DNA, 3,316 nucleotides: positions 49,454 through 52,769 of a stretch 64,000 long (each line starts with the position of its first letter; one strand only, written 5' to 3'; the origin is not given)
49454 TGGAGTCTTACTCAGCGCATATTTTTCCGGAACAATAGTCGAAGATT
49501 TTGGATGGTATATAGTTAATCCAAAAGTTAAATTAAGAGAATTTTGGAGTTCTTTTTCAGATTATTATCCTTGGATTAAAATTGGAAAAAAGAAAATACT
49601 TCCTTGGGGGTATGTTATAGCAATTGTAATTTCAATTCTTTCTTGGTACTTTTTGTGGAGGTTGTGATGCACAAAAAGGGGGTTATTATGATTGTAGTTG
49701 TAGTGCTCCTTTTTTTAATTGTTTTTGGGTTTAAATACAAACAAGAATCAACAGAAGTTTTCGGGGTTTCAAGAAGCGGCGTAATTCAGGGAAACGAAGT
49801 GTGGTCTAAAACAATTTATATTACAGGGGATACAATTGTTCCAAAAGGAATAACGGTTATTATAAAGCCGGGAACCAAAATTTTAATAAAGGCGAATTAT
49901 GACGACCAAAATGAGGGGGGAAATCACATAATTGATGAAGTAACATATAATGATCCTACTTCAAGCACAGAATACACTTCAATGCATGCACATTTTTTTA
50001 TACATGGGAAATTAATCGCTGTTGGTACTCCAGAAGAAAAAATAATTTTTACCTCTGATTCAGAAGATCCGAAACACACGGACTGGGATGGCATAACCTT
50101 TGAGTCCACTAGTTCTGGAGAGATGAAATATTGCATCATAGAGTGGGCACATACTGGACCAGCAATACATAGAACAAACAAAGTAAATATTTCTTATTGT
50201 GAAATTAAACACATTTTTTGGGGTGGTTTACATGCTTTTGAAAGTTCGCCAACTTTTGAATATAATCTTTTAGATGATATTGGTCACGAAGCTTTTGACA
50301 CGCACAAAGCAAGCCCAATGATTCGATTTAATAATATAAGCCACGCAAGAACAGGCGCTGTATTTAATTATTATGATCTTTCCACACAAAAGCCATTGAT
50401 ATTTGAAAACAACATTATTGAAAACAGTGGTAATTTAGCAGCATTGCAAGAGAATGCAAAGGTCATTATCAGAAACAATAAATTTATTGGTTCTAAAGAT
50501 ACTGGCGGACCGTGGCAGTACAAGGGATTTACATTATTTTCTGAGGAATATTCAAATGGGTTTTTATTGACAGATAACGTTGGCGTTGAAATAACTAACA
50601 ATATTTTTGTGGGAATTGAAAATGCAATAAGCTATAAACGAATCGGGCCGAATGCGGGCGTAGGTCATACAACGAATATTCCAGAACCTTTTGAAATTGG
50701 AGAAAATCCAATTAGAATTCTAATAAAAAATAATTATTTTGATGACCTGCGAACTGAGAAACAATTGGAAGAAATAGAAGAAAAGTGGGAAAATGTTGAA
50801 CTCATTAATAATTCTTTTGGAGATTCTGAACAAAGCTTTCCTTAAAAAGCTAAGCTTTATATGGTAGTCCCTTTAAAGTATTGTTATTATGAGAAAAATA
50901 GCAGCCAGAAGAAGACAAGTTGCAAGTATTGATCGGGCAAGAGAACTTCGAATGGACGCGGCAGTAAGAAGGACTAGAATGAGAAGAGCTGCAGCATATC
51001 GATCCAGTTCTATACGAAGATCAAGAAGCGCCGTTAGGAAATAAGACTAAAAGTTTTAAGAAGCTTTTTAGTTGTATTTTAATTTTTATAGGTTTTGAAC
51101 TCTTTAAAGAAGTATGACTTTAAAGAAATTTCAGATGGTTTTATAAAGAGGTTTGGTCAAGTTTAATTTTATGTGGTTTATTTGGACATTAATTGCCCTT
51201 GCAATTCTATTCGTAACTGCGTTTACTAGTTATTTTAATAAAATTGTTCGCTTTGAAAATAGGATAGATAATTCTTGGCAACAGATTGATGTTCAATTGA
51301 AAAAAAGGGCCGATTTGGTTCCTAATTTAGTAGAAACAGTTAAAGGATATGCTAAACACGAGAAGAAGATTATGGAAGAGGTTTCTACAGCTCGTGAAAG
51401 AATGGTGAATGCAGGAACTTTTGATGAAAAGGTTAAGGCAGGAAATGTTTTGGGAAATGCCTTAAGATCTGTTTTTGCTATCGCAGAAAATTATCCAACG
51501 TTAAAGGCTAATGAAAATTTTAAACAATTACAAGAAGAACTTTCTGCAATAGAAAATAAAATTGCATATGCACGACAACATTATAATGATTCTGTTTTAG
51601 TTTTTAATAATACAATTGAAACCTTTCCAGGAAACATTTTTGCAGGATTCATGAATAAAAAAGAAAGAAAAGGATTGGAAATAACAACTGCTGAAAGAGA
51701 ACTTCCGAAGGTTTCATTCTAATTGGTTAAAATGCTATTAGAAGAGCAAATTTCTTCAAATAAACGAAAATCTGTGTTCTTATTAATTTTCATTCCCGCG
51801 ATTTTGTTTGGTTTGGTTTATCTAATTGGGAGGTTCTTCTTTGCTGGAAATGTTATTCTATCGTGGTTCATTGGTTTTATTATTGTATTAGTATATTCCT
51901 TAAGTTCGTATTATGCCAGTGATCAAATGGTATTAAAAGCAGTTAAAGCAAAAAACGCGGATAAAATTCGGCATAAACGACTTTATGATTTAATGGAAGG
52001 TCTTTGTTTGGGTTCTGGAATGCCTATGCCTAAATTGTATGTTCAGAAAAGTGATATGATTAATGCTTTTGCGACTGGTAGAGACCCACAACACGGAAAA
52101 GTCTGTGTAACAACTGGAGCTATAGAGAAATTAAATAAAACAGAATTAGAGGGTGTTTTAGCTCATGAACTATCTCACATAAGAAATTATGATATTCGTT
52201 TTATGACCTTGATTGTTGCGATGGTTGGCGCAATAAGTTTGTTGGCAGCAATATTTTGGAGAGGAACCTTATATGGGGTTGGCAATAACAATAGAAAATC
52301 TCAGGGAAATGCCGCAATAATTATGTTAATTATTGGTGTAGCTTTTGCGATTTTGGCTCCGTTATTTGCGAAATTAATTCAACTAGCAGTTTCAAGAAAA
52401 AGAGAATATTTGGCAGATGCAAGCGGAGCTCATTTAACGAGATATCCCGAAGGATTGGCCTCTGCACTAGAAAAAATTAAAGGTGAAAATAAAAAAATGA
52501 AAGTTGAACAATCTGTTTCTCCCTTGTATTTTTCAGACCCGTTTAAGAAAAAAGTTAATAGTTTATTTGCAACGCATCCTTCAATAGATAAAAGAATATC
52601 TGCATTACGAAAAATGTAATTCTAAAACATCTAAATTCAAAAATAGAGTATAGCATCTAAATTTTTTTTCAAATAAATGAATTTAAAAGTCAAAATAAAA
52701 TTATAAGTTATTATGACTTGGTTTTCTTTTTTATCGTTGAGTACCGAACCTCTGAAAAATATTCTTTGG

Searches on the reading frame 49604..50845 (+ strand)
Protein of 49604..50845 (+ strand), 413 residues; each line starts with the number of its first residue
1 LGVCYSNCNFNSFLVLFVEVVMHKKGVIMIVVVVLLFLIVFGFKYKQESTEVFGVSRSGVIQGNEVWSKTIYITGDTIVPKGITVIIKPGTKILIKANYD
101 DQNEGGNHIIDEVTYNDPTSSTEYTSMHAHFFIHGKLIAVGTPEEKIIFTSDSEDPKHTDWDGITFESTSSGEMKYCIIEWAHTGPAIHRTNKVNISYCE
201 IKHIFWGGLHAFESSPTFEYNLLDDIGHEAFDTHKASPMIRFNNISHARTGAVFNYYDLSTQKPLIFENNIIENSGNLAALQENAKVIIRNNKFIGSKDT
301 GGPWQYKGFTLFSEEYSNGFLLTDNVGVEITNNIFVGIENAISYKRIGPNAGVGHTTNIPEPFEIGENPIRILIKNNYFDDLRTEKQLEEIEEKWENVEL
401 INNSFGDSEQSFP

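Call 72: search_protein_families(library=pfam, proteins=[window:49604-50845:+], max_evalue=0.00001)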
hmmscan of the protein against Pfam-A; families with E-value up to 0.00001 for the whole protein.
window:49604-50845:+ (413 aa): 1 family
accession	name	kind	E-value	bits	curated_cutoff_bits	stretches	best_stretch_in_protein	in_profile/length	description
PF13229.12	Beta_helix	-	2.1e-09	37.6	25.9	1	173-335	12-158/158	Right handed beta helix region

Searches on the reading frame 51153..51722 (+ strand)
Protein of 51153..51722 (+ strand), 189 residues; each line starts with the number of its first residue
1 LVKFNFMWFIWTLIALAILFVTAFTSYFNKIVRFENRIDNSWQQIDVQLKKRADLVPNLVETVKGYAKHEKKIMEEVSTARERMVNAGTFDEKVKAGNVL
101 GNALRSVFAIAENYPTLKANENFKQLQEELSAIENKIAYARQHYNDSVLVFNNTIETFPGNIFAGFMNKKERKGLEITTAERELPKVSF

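Call 73: search_protein_families(library=ncbifam, proteins=[window:51153-51722:+], max_evalue=0.001)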
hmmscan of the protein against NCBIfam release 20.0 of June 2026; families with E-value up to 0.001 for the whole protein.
window:51153-51722:+ (189 aa): 2 families
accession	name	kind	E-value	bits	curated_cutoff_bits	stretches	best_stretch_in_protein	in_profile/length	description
NF040966.1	MamQ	equivalog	6.3e-24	84.6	250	2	96-172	109-184/221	magnetosome protein MamQ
NF043078.1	MMSYN1_0168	equivalog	0.00034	19.3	800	1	7-156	139-292/649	oligopeptide ABC transporter ATP-binding protein OppF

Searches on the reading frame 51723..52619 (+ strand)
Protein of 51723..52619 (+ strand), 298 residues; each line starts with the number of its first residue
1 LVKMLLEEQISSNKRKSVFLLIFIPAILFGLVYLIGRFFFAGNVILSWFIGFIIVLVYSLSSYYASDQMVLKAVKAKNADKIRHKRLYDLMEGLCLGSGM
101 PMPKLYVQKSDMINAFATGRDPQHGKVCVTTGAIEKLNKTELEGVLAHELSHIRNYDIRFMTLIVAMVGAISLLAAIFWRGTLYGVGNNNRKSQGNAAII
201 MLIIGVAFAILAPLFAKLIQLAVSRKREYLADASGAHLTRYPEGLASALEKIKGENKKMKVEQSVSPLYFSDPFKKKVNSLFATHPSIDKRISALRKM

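Call 73: search_protein_families(library=ncbifam, proteins=[window:51723-52619:+], max_evalue=0.001)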
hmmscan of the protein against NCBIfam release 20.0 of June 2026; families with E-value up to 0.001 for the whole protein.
window:51723-52619:+ (298 aa): 11 families
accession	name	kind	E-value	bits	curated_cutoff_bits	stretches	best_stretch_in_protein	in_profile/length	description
NF003425.0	PRK04897.1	equivalog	8.6e-96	320.6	355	1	6-298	2-298/298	zinc metalloprotease HtpX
NF002826.0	PRK03001.1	equivalog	6.3e-66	222.4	369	1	16-298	6-278/285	zinc metalloprotease HtpX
NF002839.0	PRK03072.1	equivalog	4.7e-65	219.6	412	1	13-298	8-284/291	zinc metalloprotease HtpX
NF002363.0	PRK01345.1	equivalog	2.3e-64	217.5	422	1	14-298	3-278/318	zinc metalloprotease HtpX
NF002669.0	PRK02391.1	equivalog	4.7e-61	206.6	341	1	23-298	16-291/298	zinc metalloprotease HtpX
NF002775.0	PRK02870.1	equivalog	5.7e-47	160.6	285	1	44-296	74-334/338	zinc metalloprotease HtpX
NF003965.0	PRK05457.1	equivalog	2.3e-41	142.1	245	1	44-297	37-283/285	protease HtpX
NF002322.0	PRK01265.1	equivalog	3e-23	82.8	275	1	21-262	20-257/325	zinc metalloprotease HtpX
NF052399.1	M48_lipo_LoiP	exception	3.6e-05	23.3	365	1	79-154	63-134/247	metalloprotease LoiP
NF000326.1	blaR1_generic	equivalog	0.00039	18.9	400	1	40-166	102-220/585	BlaR1 family beta-lactam sensor/signal transducer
NF000218.1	FexA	exception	0.00074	18.2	900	1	41-219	172-337/475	chloramphenicol/florfenicol efflux MFS transporter FexA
